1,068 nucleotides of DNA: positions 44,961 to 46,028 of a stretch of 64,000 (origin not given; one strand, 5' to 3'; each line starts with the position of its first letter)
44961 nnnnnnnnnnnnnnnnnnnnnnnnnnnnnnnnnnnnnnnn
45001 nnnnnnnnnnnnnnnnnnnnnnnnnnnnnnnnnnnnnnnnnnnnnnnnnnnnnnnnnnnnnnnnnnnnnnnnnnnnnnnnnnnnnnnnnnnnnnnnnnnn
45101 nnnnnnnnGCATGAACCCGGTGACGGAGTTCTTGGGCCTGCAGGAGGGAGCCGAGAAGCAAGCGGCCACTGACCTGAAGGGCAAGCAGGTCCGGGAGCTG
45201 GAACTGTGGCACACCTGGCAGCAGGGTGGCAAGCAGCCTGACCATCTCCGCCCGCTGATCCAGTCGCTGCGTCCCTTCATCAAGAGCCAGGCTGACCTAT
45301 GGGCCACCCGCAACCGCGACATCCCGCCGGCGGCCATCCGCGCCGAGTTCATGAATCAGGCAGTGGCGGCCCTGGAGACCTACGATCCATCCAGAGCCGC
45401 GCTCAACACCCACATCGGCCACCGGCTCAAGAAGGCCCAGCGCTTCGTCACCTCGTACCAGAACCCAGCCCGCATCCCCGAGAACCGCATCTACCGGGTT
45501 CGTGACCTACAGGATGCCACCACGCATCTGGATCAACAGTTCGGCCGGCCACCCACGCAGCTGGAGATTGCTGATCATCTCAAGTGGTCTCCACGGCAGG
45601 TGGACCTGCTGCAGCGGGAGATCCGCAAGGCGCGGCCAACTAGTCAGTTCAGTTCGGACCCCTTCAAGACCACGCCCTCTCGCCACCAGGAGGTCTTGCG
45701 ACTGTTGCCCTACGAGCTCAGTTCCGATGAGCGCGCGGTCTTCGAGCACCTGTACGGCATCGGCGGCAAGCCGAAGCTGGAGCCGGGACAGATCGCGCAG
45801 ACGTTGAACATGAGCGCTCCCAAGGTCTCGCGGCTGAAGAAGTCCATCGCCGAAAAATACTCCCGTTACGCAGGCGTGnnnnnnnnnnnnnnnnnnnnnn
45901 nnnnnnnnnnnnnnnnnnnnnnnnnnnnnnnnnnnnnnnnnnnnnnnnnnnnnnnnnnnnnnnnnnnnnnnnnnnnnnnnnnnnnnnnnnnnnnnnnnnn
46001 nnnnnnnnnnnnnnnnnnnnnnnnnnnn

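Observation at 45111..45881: Sigma-70-family factor gene inside the tail-morphogenesis block, followed by a homing endonuclease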

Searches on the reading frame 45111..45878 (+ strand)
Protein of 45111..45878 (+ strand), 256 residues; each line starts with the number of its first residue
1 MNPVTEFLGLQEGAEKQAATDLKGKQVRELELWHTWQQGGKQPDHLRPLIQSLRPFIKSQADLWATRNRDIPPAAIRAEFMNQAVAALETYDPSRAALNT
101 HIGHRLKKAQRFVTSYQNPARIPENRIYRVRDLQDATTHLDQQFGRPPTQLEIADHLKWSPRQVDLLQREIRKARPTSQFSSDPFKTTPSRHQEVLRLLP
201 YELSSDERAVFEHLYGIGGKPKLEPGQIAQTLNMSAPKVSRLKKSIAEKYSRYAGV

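Call 3: search_protein_families(library=pfam, proteins=[window:45111-45878:+], max_evalue=1)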
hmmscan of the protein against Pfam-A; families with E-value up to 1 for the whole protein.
window:45111-45878:+ (256 aa): 7 families
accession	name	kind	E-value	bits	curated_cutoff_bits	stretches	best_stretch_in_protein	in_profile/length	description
PF04539.22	Sigma70_r3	-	1.5e-08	35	25.3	1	131-174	4-47/78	Sigma-70 region 3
PF04545.22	Sigma70_r4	-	0.0068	16.3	24.1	1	202-246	4-44/50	Sigma-70, region 4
PF13384.12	HTH_23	-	0.06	13.6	24.6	0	151-166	21-36/50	Homeodomain-like domain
PF12802.13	MarR_2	-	0.064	13.9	27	1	214-242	11-40/61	MarR family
PF24034.1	DUF7343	-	0.087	13.1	27.6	0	204-245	2-41/62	Domain of unknown function (DUF7343)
PF13744.12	HTH_37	-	0.099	12.9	27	1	222-245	31-54/80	Helix-turn-helix domain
PF02053.20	Gene66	-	0.21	11.6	20.1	1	22-99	15-94/209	Gene 66 (IR5) protein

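Call 4: search_protein_families(library=phrogs, proteins=[window:45111-45878:+], max_evalue=0.1)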
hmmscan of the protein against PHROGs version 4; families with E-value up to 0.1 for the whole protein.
window:45111-45878:+ (256 aa): 3 families
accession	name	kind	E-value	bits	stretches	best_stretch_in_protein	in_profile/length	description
phrog_351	-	transcription regulation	0.0012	18.5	1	110-252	572-724/928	RNA polymerase sigma factor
phrog_20487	-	unknown function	0.044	14.2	1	142-252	15-116/194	-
phrog_36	-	transcription regulation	0.046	14.3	0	201-255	138-188/220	transcriptional regulator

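Call 5: search_protein_families(library=ncbifam, proteins=[window:45111-45878:+], max_evalue=1)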
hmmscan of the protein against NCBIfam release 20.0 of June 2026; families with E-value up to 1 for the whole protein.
window:45111-45878:+ (256 aa): 14 families
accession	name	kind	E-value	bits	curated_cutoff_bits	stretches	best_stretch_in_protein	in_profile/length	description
TIGR02997.1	Sig70-cyanoRpoD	subfamily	1.7e-07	30.8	384.5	2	192-245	240-292/298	RNA polymerase sigma factor, RpoD/SigA family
TIGR02479.1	FliA_WhiG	subfamily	2.8e-06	27.2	189.6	1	81-174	34-126/224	FliA/WhiG family RNA polymerase sigma factor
TIGR02980.1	SigBFG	subfamily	0.00014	21.6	234.35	1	111-171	70-130/227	SigB/SigF/SigG family RNA polymerase sigma factor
NF004615.0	PRK05949.1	subfamily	0.00015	20.8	530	2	117-164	164-211/327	RNA polymerase sigma factor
TIGR02937.1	sigma70-ECF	superfamily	0.00056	19.6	42.9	1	165-249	96-160/165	sigma-70 family RNA polymerase sigma factor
NF005642.0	PRK07405.1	subfamily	0.00083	18.6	524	1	114-165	152-203/318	RNA polymerase sigma factor SigD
TIGR02393.1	RpoD_Cterm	equivalog_domain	0.00086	19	354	1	117-169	73-125/238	RNA polymerase sigma factor RpoD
NF005809.0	PRK07670.1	equivalog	0.0011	18.6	326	1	28-170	8-149/255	FliA/WhiG family RNA polymerase sigma factor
TIGR02846.1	spore_sigmaK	equivalog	0.0054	16.3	298.65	1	202-249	174-221/227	RNA polymerase sporulation sigma factor SigK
NF005514.0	PRK07122.1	subfamily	0.0085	15.3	372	1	132-159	128-155/264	RNA polymerase sigma factor SigF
NF004572.0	PRK05911.1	equivalog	0.014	14.8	378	1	41-177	20-153/257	RNA polymerase sigma factor sigma-28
NF004471.0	PRK05803.1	subfamily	0.028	13.7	252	1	202-249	176-223/235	RNA polymerase sporulation sigma factor SigK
NF005413.0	PRK06986.1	subfamily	0.097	12.5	201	1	129-165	98-134/241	RNA polymerase sigma factor FliA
NF008952.0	PRK12295.1-5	equivalog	0.1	11.8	360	1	80-139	146-204/363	ATP phosphoribosyltransferase regulatory subunit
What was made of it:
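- On Group 3 sigma (sigma-28/SigB type): 27 bits against a cutoff of 189.6, and 21.6 against 234 (call 5).
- Closest known: Group 3 bacterial sigma factors. Different: Scores are far below every curated family cutoff (for example 27 bits against 190 for FliA_WhiG; call 5).
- Checked: NCBIfam FliA_WhiG aligns aa 81-174 weakly (call 5).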

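Call 7: search_dna_similar(query=window:45111-45878:+, collection=phages, mode=protein, max_rows=30, max_evalue=0.001)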
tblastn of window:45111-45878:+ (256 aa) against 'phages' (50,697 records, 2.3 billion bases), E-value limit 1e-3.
Records with a match: 4; places in all: 4; records where one place covers at least 80% of the query: 4.
Best place of each record, by identity: <60% 4.
By first word of the organism name: Vibrio 3; Salmonella 1.
By host as written in the record: - 3; Salmonella enterica subsp. enterica serovar Typhimurium ATCC 14028 1.
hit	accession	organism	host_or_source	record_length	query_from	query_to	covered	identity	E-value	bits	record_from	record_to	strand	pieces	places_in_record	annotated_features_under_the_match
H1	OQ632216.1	Salmonella phage Arash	Salmonella enterica subsp. enterica ...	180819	28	255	89%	28.2%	2e-20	96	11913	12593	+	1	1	RNA polymerase sigma factor | hypothetical protein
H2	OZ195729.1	Vibrio phage D69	Seawater and oysters mix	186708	28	255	89%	27.5%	1e-16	85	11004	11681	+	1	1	hypothetical protein (x2)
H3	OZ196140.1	Vibrio phage D181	Seawater and oysters mix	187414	28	255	89%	27.5%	1e-16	85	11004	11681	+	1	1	hypothetical protein (x2)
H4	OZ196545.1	Vibrio phage D148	Seawater and oysters mix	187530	28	255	89%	27.5%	1e-16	85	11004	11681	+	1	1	hypothetical protein (x2)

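Call 8: get_annotated_region(hit=H1, flank=12000)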
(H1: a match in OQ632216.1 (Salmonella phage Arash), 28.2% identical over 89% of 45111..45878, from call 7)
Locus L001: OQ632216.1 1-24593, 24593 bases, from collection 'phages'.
description: Salmonella phage Arash, complete genome.
organism: Salmonella phage Arash (NCBI taxid 3038319)
taxonomy: Viruses; Duplodnaviria; Heunggongvirae; Uroviricota; Caudoviricetes
host: Salmonella enterica subsp. enterica serovar Typhimurium ATCC 14028; source: hospital sewage UZ Leuven; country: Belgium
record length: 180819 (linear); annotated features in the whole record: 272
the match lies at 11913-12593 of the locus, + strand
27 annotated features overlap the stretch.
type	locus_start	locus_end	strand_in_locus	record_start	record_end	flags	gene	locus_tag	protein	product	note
CDS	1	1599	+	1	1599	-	-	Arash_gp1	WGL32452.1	large terminase subunit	-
CDS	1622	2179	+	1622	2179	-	-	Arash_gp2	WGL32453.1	hypothetical protein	-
CDS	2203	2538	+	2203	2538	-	-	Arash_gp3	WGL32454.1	hypothetical protein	-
CDS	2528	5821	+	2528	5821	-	-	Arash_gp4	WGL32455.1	structural protein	-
CDS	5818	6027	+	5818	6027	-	-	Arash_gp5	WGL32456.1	hypothetical protein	-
CDS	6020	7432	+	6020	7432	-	-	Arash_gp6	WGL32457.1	structural protein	-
CDS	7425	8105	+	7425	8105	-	-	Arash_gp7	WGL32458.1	structural protein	-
CDS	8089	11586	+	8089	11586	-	-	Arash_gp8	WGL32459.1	cell wall hydrolase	cell wall hydrolase, structural protein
CDS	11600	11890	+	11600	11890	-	-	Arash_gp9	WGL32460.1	hypothetical protein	-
CDS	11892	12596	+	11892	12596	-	-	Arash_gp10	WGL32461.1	RNA polymerase sigma factor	RNA polymerase sigma factor RpoS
CDS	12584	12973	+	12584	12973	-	-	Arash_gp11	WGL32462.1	hypothetical protein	-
CDS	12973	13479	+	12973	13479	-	-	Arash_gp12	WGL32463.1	structural protein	-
CDS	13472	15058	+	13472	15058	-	-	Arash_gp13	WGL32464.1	structural protein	-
CDS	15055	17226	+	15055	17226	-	-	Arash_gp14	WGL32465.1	structural protein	-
CDS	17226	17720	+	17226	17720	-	-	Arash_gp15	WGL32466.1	structural protein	-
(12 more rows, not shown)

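Call 11: find_homologous_proteins(query=window:45111-45878:+, max_evalue=0.001)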
Query window:45111-45878:+ (256 aa): 155 proteins with E <= 0.001 among 680 candidates; the best 120 are listed.
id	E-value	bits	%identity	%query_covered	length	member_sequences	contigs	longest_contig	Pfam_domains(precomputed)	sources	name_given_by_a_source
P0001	2.3e-156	537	92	100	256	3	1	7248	PF04539.23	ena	-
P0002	4.5e-148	510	87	100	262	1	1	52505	PF04539.23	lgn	-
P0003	5.3e-143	493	83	100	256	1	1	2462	PF04539.23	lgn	-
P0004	5.2e-140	483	83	100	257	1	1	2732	PF04539.23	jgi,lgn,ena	-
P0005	9.2e-138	476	81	100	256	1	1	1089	PF04539.23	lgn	-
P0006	2.6e-122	425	74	100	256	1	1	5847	PF04539.23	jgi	jgi:DNA-directed RNA polymerase specialized sigma subunit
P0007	4.9e-120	418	71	99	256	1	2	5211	PF04539.23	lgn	-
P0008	1.0e-117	410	71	99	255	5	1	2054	PF04539.23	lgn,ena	-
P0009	5.1e-117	408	70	99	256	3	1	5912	PF04539.23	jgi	-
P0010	2.6e-114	399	69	99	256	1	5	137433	PF04539.23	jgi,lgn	-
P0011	5.9e-113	395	68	99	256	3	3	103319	PF04539.23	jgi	jgi:DNA-directed RNA polymerase specialized sigma subunit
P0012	7.8e-113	394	70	99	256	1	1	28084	PF04539.23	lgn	-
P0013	1.2e-112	394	67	99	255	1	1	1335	PF04545.23,PF04539.23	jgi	-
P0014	2.2e-112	393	68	99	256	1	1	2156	PF04539.23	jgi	-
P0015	6.9e-112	391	66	99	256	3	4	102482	PF04539.23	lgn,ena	-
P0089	2.7e-89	317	58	99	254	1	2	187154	PF04539.23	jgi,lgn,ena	-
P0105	2.1e-83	298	54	99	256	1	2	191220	PF04539.23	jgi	jgi:DNA-directed RNA polymerase specialized sigma subunit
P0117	3.4e-72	261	49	99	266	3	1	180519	PF04539.23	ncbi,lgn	ncbi:MAG: sigma-70 domain-containing protein [Candidatus Thorarchaeota archaeon]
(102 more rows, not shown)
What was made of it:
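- On Sigma-70 family: Pfam Sigma70_r3 scores 35 bits against a cutoff of 25.3 (call 3) and is precomputed for nearly all 120 listed homologues (call 11).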

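Call 17: find_encoding_contigs(protein=P0002, flank=10000, max_places=3)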
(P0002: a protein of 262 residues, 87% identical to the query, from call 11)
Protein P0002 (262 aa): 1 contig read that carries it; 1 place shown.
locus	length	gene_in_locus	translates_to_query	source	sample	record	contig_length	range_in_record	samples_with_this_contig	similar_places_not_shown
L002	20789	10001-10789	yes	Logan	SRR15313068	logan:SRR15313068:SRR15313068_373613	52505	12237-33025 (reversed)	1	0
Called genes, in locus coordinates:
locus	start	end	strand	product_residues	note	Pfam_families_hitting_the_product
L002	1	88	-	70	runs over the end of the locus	-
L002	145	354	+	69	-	-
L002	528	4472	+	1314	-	-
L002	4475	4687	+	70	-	-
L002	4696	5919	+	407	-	-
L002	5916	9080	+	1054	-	-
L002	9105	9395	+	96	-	-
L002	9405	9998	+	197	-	-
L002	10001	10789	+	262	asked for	PF04539:Sigma70_r3 (weak)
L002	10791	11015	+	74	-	-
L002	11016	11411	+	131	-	-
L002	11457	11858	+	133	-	-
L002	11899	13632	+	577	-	-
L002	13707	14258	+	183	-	-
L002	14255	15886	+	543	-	-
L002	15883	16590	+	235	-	-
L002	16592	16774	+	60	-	-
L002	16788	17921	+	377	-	-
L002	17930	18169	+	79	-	-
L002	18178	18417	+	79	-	-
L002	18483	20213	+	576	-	-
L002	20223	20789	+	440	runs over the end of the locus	PF24684:Vgb_lyase (faint)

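Call 20: search_protein_families(library=pfam, proteins=[L001:11892-12593:+], max_evalue=0.01)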
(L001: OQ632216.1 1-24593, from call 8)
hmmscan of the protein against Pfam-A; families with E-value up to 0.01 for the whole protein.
L001:11892-12593:+ (234 aa): 2 families
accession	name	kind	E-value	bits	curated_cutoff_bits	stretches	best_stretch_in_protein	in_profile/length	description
PF04539.22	Sigma70_r3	-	9.1e-09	35.7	25.3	1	108-144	4-40/78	Sigma-70 region 3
PF04542.20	Sigma70_r2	-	0.0036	17.5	24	1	60-86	34-60/71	Sigma-70 region 2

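Call 26: find_related_loci(query=A1, collection=viral_contigs, flank=6000)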
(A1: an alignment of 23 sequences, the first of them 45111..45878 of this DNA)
Query A1 (256 aa) in viral_contigs; peptide patterns used: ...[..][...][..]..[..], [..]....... (x = any residue, [..] = any of these).
50 stretches matched a pattern; 5 encode a relative of the query (tblastn E <= 1e-3); 5 distinct loci.
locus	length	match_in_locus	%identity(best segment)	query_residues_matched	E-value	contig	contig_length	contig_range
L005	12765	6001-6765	69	1-254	5e-121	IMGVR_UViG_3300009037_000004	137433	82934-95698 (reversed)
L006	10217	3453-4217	64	1-254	3e-115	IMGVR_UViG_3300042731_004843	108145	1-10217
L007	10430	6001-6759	58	1-254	1e-98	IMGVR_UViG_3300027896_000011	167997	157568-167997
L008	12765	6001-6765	54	1-253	8e-91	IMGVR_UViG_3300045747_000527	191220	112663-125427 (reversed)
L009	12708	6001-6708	56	21-255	3e-90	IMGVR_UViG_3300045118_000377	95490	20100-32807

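Call 42: search_solved_structures(query=A3, max_evalue=0.01, show_alignments=3)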
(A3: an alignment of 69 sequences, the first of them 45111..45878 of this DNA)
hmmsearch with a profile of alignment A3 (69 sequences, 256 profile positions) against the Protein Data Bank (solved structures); distinct sequences matched with E-value up to 0.01: 60.
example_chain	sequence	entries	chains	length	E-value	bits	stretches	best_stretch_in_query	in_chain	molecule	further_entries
6n4c_F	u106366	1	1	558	9.3e-09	38.5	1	84-244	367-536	RNA polymerase sigma factor RpoD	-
7ckq_F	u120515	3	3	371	1.5e-08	37.8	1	84-170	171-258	RNA polymerase sigma factor SigA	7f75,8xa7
8h3v_G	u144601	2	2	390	1.9e-08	37.5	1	52-171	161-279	RNA polymerase sigma factor SigA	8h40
5tw1_F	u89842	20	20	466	3.3e-08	36.7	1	83-179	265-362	RNA polymerase sigma factor SigA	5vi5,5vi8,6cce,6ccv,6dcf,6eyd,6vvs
5uh5_F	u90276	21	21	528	4.5e-08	36.3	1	83-179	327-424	RNA polymerase sigma factor SigA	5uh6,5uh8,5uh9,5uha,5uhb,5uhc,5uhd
7kif_F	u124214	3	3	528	4.5e-08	36.3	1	83-179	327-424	RNA polymerase sigma factor SigA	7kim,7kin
6bzo_F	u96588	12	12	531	4.5e-08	36.2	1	83-179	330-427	RNA polymerase sigma factor SigA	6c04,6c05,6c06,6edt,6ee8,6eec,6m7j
9e7v_F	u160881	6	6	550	4.8e-08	36.1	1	83-178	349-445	RNA polymerase sigma factor SigA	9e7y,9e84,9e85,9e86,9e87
8k60_F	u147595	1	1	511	5.1e-08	36.1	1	83-172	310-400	RNA polymerase principal sigma factor HrdB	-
7vpz_F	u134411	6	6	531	5.4e-08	36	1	83-172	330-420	RNA polymerase principal sigma factor HrdB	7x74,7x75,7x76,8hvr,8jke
7vpd_F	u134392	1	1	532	5.5e-08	36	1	83-172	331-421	RNA polymerase sigma factor SigA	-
8dy7_F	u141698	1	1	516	5.7e-08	35.9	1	83-172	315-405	RNA polymerase sigma factor SigA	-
8dy9_F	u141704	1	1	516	5.7e-08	35.9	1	83-172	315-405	RNA polymerase sigma factor SigA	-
8x6f_E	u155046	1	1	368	1.1e-07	35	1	83-169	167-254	RNA polymerase sigma factor SigA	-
3dxj_F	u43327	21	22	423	1.6e-07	34.4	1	76-166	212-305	RNA polymerase pricipal sigma factor (RpoD); CHAIN F, P | RNA polymerase sigma factor | RNA polymerase sigma factor SigA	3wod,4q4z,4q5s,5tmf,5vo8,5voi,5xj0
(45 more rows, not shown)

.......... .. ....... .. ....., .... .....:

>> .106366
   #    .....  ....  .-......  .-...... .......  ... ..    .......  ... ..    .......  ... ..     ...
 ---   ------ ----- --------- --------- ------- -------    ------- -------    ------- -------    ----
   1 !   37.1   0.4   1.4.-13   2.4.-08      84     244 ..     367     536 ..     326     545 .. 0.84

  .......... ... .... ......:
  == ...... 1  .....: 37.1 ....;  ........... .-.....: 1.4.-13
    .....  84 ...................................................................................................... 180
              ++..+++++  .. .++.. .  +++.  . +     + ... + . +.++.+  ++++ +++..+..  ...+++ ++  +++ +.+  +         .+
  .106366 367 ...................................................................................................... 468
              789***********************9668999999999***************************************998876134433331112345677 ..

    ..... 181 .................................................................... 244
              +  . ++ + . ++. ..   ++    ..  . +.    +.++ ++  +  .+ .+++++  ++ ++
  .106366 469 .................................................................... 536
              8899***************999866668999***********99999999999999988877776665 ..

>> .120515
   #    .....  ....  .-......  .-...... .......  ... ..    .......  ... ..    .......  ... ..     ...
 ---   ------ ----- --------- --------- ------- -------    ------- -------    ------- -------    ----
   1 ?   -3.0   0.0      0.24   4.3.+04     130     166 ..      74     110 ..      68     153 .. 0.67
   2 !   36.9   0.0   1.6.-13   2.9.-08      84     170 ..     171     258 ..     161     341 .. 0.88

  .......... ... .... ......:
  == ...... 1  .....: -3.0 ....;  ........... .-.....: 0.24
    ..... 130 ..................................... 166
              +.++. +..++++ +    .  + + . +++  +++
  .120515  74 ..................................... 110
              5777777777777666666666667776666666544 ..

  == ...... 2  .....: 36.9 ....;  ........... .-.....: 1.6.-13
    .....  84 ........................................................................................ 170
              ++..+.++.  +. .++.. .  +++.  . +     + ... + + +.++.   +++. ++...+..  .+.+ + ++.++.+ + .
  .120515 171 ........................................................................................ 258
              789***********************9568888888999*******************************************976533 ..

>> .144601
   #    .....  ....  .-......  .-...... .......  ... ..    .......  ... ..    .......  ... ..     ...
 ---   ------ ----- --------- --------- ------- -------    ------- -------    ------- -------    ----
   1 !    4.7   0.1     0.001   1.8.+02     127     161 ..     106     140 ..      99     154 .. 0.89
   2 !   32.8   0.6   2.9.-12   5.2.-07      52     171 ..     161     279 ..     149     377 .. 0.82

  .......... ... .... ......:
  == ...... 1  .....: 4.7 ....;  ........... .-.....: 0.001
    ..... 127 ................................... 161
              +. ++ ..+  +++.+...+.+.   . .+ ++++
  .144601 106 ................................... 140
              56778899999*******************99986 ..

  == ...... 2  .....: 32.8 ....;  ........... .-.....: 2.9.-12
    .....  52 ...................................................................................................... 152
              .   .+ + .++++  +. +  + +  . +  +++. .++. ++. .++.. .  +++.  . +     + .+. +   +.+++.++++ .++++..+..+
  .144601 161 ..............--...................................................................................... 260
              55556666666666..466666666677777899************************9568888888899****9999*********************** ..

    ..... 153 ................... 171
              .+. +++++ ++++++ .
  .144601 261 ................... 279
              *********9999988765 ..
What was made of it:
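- On Sigma-70 family: The family profile aligns aa 84-112 to RpoD and SigA regions 2.2-2.4 (E of about 1e-8; call 42).
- Checked: A 69-member family profile hits solved RpoD/SigA/SigF/SigB/RpoS/FliA chains at E of about 1e-8 over regions 2.2-3.1, and the best hit runs into region 4 (call 42).
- The divergent region 2.3 (call 42) would suit an unusual -10 element.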

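Call 49: predict_structure(alignment_id=A3)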
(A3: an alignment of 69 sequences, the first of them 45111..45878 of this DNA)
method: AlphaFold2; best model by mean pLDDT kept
length: 256 residues; sequences in the alignment: 69
mean_pLDDT: 82.9   pTM: 0.43
mean pLDDT of the five models: 82.9, 82.7, 82.3, 81.0, 80.4
residues with pLDDT >= 90: 128; 70-90: 78; 50-70: 34; < 50: 16
segments of 3 or more residues with pLDDT < 50: 175-187
pLDDT, mean of each block of 10 residues (from residue 1): 63 53 85 92 91 93 84 87 92 88 91 66 67 91 93 95 86 52 50 85 94 90 93 95 95 81
secondary structure, 60 per line:
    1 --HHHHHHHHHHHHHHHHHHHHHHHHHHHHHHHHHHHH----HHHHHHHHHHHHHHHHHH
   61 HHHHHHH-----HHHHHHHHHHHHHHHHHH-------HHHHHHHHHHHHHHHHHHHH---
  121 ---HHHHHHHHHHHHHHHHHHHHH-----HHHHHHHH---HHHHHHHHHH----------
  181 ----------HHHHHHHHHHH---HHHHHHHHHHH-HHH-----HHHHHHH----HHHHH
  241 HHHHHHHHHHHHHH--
elements in order: H3-38 H43-67 H73-90 H98-117 H124-144 H150-157 H161-170 H191-201 H205-215 H225-231 H236-254
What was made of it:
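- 45189..45461 (+): Sigma2 domain (about aa 27-117; regions 1.2/2.1-2.4). Region 2.3 reads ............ where RpoD has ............. Helices 3-38, 43-67, 73-90 and 98-117 (call 49); alignment to RpoD and SigA (call 42)
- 45480..45620 (+): Sigma3 domain (about aa 124-170). Pfam Sigma70_r3 above its gathering cutoff (call 3); three helices (call 49)
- On Sigma-70 family: AlphaFold gives a four-helix sigma2 domain (call 49).
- Checked: An AlphaFold model (pLDDT 82.9) is all-helical, with helix groups for sigma2, sigma3 and sigma4 and a disordered linker at aa 175-187 (call 49).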
